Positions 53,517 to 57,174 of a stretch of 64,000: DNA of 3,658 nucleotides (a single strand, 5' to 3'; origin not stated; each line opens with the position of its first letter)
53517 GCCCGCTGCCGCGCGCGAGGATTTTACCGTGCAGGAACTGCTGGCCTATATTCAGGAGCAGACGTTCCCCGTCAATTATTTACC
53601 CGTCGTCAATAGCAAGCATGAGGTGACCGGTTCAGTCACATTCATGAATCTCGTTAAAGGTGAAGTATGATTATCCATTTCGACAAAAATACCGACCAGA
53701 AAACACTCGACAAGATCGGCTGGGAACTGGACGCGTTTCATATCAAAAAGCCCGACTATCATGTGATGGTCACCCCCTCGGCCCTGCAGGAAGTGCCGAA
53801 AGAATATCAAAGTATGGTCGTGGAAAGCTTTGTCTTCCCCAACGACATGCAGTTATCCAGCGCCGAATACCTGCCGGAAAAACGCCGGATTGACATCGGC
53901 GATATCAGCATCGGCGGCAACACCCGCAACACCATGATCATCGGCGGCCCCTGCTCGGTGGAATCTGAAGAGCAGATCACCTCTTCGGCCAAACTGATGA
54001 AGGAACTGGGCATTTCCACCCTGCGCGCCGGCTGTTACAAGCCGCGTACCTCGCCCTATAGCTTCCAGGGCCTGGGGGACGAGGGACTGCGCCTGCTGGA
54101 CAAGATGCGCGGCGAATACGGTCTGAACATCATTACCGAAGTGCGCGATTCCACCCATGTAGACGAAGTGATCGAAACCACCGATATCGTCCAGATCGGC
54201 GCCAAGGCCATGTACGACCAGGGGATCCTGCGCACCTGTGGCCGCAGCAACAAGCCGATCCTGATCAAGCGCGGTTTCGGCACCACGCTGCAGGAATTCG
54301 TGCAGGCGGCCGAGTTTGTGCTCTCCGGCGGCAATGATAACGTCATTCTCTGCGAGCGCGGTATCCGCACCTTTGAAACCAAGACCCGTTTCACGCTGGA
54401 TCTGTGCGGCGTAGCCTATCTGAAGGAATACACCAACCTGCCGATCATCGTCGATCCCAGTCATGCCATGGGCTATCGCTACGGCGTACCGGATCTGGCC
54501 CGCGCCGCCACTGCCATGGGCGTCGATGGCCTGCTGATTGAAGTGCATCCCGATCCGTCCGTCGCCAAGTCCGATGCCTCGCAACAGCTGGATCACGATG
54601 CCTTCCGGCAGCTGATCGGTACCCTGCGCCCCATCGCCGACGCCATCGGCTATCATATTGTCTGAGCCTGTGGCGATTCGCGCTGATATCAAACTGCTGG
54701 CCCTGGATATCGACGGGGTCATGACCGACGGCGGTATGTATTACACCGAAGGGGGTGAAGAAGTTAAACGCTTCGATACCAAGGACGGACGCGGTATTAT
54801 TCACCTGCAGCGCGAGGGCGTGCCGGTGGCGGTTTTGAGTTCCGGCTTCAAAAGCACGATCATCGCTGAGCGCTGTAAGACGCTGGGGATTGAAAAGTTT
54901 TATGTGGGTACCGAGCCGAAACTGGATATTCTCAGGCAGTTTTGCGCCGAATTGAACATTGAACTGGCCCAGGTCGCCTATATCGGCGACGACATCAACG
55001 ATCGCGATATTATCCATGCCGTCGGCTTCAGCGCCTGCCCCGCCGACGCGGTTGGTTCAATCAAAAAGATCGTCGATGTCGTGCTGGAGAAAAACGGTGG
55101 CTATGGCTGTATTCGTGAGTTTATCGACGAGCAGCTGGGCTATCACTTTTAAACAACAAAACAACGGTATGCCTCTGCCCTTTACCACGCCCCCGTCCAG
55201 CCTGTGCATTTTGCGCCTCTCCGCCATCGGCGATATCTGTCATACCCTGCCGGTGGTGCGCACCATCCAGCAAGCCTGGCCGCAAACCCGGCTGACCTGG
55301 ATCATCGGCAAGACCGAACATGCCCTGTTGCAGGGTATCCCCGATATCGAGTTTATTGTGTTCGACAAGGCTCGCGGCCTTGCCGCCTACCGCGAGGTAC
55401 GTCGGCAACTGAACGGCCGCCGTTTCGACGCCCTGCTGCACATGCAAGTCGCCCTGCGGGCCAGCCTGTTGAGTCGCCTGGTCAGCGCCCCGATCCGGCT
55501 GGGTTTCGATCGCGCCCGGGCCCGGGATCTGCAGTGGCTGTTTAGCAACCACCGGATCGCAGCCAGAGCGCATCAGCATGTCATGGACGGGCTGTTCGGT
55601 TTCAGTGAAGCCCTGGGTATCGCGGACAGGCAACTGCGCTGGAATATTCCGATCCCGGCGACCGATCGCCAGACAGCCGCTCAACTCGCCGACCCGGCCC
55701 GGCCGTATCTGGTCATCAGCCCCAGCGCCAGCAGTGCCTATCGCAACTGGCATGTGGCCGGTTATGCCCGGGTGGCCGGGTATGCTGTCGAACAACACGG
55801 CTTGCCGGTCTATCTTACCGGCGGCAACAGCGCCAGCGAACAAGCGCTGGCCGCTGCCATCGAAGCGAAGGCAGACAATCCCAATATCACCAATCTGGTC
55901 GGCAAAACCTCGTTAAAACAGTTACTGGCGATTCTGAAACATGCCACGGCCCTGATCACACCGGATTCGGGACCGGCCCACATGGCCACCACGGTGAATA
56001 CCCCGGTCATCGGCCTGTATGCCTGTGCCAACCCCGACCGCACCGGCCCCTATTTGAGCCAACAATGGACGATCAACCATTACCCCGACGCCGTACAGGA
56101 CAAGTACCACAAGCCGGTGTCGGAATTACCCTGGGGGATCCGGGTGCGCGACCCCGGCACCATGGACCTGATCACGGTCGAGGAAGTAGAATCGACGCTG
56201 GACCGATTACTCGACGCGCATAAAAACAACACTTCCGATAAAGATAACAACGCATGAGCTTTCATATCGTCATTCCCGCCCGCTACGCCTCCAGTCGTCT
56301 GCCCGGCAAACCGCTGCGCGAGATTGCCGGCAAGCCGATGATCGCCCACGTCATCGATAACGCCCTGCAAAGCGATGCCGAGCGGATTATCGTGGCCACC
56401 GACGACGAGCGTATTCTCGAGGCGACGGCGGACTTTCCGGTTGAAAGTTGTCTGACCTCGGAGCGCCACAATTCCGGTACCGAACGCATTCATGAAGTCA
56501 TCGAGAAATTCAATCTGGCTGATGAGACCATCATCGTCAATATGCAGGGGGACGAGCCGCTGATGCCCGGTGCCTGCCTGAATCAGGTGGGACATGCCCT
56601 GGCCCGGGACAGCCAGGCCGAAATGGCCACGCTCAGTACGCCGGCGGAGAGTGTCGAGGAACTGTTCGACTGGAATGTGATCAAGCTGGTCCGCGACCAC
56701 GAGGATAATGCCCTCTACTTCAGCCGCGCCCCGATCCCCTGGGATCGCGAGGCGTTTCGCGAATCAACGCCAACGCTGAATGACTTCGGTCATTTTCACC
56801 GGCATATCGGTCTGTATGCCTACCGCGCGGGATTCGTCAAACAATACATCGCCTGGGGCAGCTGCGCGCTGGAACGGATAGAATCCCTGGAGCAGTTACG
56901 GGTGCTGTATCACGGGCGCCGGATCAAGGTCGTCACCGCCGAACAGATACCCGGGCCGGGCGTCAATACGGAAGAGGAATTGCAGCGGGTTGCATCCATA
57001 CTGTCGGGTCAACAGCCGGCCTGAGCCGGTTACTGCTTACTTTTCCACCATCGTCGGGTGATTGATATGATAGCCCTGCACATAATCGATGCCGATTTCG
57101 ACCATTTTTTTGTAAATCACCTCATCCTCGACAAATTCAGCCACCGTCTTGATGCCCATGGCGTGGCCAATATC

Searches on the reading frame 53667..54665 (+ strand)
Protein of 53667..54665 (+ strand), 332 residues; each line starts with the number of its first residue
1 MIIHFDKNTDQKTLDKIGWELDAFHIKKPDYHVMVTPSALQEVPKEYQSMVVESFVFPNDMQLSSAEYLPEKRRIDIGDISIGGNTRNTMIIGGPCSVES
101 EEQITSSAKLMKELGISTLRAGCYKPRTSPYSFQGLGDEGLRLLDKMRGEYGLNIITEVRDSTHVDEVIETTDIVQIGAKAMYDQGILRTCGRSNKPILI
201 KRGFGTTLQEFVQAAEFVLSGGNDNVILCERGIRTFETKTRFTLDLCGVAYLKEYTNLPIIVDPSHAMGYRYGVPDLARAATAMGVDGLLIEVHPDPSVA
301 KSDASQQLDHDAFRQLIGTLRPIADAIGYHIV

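Call 18: search_protein_families(library=pfam, proteins=[window:53667-54665:+], max_evalue=0.001)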
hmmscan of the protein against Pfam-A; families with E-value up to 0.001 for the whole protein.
window:53667-54665:+ (332 aa): 2 families
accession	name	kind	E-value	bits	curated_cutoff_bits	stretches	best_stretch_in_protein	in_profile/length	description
PF00793.26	DAHP_synth_1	-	3e-68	230.1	25.5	1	79-314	9-255/270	DAHP synthetase I family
PF03102.20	NeuB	-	1.2e-05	25.4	22.1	1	136-330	53-239/241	NeuB family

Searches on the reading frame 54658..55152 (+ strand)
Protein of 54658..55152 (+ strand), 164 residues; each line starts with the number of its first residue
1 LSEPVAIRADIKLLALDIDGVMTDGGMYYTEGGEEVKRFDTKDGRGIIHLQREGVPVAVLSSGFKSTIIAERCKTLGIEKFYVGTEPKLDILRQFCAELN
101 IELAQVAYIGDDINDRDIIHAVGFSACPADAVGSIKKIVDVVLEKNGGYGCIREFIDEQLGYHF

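Call 18: search_protein_families(library=pfam, proteins=[window:54658-55152:+], max_evalue=0.001)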
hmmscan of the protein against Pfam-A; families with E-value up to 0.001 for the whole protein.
window:54658-55152:+ (164 aa): 2 families
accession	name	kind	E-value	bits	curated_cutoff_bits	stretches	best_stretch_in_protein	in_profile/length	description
PF00702.32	Hydrolase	-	1.5e-11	45.5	26.4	1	48-122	108-190/191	haloacid dehalogenase-like hydrolase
PF08282.18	Hydrolase_3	-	1.5e-07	31.9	20.9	1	88-147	188-247/255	haloacid dehalogenase-like hydrolase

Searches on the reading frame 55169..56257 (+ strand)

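Call 18: search_protein_families(library=pfam, proteins=[window:55169-56257:+], max_evalue=0.001)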
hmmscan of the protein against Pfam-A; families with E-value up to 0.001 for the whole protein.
window:55169-56257:+ (362 aa): 1 family
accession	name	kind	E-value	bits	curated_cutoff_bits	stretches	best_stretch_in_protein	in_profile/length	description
PF01075.23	Glyco_transf_9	-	4.8e-52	177.2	22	1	75-303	2-228/247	Glycosyltransferase family 9 (heptosyltransferase)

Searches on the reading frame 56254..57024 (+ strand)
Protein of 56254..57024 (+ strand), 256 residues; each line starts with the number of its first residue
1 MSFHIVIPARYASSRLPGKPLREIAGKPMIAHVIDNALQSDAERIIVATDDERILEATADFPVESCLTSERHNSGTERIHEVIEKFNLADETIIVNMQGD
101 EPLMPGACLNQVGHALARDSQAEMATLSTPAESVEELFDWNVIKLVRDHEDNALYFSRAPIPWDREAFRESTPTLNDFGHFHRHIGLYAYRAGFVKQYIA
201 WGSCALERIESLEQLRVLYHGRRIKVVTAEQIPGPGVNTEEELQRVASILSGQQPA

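Call 18: search_protein_families(library=pfam, proteins=[window:56254-57024:+], max_evalue=0.001)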
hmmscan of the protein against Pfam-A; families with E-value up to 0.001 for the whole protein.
window:56254-57024:+ (256 aa): 2 families
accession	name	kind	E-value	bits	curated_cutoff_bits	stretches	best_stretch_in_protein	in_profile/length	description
PF02348.25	CTP_transf_3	-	2.3e-60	204.6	22.6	1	5-224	2-217/217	Cytidylyltransferase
PF12804.13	NTP_transf_3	-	3e-09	37.7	27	1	18-133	15-127/160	MobA-like NTP transferase domain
